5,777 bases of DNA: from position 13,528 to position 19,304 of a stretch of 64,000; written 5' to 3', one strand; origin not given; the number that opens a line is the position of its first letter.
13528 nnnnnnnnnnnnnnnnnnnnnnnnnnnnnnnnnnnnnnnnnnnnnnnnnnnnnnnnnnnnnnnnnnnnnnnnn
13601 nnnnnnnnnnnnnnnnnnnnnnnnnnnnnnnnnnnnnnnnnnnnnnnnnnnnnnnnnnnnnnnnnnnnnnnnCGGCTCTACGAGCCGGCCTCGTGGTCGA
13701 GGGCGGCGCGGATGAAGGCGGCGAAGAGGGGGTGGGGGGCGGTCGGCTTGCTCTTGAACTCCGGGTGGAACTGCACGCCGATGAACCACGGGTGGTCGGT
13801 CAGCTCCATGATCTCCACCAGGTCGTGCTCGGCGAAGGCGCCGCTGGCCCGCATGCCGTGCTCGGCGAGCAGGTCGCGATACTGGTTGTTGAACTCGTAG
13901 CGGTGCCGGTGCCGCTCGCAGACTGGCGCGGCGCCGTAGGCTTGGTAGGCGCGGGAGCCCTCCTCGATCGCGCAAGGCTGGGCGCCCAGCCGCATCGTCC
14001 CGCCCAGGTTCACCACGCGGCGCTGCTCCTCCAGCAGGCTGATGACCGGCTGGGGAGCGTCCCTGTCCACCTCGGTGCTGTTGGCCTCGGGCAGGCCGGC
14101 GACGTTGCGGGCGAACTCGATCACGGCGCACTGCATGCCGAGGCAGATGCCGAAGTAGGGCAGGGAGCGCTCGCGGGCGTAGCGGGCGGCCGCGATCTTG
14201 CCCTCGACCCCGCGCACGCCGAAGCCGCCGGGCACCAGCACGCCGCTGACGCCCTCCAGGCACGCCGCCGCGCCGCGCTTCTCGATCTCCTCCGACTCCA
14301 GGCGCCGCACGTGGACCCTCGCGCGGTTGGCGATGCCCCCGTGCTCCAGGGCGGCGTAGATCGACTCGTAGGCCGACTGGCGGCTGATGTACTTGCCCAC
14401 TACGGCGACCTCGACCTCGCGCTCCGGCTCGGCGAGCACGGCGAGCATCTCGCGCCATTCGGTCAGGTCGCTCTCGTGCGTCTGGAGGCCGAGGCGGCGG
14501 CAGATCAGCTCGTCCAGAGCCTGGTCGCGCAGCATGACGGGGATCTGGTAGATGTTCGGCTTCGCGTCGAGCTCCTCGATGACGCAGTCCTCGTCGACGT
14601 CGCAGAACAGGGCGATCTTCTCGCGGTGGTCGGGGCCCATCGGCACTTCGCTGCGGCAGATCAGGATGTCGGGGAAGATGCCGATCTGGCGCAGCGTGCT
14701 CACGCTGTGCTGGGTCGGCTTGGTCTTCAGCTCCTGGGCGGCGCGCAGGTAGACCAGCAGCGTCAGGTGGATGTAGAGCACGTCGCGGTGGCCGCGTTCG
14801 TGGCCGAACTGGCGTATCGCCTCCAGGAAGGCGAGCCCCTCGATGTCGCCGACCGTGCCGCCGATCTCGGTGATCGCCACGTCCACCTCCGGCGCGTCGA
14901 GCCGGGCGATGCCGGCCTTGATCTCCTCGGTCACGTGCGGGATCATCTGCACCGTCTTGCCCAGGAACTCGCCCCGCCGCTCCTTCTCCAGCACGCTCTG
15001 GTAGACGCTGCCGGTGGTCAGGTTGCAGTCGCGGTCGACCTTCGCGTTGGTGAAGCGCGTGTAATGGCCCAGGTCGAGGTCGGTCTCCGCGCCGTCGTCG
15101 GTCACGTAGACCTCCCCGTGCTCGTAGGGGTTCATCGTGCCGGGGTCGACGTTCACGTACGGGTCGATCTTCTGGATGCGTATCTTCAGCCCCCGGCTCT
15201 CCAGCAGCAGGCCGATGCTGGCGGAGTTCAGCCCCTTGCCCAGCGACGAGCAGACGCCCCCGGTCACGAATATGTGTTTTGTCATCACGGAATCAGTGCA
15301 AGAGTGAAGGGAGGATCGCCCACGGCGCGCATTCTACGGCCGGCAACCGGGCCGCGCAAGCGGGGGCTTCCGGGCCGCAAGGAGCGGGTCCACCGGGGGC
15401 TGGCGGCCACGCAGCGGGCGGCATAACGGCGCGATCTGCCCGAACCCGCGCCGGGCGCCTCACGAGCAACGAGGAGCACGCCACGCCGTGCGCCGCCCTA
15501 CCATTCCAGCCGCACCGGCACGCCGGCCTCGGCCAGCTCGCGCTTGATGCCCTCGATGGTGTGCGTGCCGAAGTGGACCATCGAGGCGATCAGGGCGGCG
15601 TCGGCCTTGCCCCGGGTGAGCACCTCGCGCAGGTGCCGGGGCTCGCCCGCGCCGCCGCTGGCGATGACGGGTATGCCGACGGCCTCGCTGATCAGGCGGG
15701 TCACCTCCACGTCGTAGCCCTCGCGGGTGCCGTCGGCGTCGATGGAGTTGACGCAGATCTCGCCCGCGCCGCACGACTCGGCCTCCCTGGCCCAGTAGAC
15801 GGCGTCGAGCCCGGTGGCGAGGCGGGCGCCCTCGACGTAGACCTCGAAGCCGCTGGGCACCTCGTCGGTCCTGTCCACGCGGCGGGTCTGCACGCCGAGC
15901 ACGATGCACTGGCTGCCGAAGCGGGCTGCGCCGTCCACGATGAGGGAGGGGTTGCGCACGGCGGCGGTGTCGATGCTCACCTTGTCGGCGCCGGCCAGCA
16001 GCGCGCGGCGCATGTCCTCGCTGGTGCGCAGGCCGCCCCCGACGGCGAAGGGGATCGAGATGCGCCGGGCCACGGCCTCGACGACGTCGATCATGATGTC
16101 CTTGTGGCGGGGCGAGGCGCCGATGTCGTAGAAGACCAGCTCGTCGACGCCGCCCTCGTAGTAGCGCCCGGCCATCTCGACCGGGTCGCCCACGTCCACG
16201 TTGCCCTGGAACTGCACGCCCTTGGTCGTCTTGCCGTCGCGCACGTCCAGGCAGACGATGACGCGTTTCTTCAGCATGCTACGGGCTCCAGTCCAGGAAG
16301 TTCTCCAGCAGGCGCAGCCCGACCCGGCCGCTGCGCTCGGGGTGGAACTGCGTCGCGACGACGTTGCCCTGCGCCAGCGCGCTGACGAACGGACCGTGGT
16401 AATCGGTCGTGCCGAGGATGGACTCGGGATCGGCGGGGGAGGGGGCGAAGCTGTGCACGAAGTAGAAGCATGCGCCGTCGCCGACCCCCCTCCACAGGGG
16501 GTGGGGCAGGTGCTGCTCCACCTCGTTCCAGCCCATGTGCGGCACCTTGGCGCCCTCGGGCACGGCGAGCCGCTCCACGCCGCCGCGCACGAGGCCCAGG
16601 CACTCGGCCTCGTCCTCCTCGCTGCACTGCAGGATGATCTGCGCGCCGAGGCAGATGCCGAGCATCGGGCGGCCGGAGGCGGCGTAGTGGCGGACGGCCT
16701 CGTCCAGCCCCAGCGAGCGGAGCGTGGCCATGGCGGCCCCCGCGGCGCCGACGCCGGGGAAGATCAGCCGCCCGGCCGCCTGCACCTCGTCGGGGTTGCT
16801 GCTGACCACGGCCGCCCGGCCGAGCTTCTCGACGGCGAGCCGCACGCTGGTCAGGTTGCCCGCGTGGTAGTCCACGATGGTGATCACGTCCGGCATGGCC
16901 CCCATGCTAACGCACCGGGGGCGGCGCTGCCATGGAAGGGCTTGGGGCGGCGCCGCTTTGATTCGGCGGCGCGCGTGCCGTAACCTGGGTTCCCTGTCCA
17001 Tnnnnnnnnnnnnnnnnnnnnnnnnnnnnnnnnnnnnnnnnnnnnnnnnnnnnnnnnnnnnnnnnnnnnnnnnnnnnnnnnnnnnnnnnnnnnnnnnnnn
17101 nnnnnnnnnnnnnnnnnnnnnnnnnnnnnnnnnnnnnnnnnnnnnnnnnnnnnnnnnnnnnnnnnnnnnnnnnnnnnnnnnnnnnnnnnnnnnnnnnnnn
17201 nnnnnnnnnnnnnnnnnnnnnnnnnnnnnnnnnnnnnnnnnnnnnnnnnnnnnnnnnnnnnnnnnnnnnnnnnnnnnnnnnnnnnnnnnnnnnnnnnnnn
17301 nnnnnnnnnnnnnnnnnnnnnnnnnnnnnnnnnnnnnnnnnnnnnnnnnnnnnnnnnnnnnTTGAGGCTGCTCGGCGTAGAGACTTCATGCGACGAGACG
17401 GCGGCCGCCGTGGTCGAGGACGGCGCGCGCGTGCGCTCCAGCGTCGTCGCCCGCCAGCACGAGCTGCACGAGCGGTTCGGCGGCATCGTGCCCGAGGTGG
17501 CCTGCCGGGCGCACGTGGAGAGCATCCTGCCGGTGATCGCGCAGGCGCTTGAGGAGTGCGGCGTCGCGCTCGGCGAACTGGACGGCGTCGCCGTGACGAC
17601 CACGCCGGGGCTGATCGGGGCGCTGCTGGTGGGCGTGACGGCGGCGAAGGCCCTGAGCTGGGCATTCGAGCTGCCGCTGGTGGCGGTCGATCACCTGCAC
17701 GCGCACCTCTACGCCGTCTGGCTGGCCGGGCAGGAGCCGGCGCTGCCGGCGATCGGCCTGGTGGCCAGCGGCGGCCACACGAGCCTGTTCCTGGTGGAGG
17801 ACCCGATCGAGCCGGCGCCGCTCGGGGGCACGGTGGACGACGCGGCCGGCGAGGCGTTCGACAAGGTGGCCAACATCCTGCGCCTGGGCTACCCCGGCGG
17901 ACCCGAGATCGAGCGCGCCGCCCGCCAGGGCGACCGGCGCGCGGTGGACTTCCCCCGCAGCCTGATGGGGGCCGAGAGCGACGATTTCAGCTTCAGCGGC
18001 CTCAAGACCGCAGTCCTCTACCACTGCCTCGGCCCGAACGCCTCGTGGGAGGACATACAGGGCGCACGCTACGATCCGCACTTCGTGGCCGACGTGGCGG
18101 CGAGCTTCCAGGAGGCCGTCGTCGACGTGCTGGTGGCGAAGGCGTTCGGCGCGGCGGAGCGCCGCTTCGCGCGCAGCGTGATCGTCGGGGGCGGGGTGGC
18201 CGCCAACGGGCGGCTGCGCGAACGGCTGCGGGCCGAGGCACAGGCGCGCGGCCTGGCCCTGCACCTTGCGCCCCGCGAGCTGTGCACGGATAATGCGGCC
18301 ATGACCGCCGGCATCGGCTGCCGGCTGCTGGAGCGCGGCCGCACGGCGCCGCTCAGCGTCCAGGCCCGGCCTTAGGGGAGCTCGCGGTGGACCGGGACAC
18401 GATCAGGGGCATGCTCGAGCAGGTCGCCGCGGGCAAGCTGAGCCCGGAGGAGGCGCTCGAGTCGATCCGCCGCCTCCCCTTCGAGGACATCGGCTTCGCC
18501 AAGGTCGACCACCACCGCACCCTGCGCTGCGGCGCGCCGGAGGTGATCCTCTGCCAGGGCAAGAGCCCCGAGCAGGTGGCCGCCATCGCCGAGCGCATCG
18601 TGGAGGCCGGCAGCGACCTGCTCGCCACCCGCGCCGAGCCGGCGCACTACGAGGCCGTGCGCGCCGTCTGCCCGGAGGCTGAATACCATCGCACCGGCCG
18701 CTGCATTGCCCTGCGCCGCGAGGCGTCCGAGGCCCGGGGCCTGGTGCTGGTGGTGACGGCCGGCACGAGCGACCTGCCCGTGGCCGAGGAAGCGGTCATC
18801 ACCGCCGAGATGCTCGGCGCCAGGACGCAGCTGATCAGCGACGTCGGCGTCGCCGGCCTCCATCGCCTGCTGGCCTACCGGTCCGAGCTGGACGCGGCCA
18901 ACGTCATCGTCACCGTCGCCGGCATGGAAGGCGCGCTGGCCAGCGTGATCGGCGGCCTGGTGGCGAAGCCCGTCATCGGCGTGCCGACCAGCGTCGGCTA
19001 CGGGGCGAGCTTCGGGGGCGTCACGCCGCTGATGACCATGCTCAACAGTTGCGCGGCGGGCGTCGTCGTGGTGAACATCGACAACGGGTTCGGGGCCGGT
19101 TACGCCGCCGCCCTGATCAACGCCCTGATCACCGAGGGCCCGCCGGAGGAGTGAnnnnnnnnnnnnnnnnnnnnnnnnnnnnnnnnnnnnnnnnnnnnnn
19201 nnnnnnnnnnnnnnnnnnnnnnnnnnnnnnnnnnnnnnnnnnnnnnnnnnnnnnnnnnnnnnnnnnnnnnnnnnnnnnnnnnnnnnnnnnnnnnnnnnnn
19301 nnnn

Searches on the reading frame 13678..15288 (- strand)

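Call 63: search_protein_families(library=pfam, proteins=[window:13678-15288:-], max_evalue=0.00001)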
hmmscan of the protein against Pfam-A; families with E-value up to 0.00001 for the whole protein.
window:13678-15288:- (536 aa): 3 families
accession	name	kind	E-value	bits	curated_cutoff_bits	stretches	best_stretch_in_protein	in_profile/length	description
PF06418.20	CTP_synth_N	-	8.6e-118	392.9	26.1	1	4-268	1-265/265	CTP synthase N-terminus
PF00117.34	GATase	-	1.9e-36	126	22.8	1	306-527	5-189/190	Glutamine amidotransferase class-I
PF07722.19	Peptidase_C26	-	2.6e-07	31.1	20.5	1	365-510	95-219/219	Peptidase C26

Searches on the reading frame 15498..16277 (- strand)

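Call 63: search_protein_families(library=pfam, proteins=[window:15498-16277:-], max_evalue=0.00001)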
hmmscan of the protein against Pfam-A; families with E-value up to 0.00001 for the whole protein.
window:15498-16277:- (259 aa): 3 families
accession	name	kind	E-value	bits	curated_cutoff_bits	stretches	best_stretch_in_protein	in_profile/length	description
PF00977.27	His_biosynth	-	1.8e-71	240.7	23.6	1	5-239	1-227/228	Histidine biosynthesis protein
PF03060.21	NMO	-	5e-08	33.1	28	0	156-232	142-223/331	Nitronate monooxygenase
PF01207.24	Dus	-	7.1e-06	25.8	20.4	0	60-114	170-225/311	Dihydrouridine synthase (Dus)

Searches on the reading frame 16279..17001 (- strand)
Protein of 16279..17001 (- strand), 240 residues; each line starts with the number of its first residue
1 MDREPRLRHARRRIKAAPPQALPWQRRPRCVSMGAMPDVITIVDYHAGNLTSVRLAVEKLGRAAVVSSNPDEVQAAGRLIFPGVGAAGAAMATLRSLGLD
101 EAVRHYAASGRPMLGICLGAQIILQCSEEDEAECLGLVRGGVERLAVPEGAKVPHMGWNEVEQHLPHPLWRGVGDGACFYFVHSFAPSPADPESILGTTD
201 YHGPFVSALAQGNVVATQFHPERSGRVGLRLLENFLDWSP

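Call 63: search_protein_families(library=pfam, proteins=[window:16279-17001:-], max_evalue=0.00001)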
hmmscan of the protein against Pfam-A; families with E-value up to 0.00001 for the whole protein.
window:16279-17001:- (240 aa): 3 families
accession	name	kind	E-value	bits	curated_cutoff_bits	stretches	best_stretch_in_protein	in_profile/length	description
PF00117.34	GATase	-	6.3e-18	65.6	22.8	1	42-236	2-187/190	Glutamine amidotransferase class-I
PF01174.25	SNO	-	8.3e-07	29.5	27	0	54-146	12-104/188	SNO glutamine amidotransferase family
PF07685.20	GATase_3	-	7e-06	26.2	27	0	59-125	23-90/196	CobB/CobQ-like glutamine amidotransferase domain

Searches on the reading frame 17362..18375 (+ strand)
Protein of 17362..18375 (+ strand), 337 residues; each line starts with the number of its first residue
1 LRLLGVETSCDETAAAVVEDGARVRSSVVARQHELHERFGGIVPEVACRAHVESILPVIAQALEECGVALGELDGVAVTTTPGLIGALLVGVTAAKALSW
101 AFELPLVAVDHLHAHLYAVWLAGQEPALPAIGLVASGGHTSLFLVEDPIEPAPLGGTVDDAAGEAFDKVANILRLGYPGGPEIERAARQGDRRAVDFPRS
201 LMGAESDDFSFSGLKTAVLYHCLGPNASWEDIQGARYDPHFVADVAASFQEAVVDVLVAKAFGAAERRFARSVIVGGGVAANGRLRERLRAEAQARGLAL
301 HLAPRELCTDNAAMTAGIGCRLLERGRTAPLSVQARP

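Call 63: search_protein_families(library=pfam, proteins=[window:17362-18375:+], max_evalue=0.00001)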
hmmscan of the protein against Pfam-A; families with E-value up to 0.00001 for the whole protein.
window:17362-18375:+ (337 aa): 2 families
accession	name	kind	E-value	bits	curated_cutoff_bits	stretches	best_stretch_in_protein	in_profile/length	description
PF00814.31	TsaD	-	5.3e-87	292.3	24.8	1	24-316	2-263/264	tRNA N6-adenosine threonylcarbamoyltransferase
PF22521.2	HypF_C_2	-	1.4e-06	28.7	27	1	223-308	147-231/241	Carbamoyltransferase, Kae1-like Domain, second subdomain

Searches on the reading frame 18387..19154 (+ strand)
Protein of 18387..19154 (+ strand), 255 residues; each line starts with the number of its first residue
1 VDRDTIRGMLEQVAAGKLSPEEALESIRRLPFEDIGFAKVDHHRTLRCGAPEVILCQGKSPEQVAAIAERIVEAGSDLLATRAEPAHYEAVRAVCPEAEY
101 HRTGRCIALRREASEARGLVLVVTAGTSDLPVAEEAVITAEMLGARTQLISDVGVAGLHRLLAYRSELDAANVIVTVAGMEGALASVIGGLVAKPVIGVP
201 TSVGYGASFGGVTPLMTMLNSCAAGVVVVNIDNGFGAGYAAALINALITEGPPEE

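Call 63: search_protein_families(library=pfam, proteins=[window:18387-19154:+], max_evalue=0.00001)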
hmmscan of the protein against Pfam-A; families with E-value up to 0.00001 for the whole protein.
window:18387-19154:+ (255 aa): 1 family
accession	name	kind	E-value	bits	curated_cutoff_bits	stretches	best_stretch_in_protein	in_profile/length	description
PF00731.26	AIRC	-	2.9e-13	50.1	30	1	120-247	2-129/148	AIR carboxylase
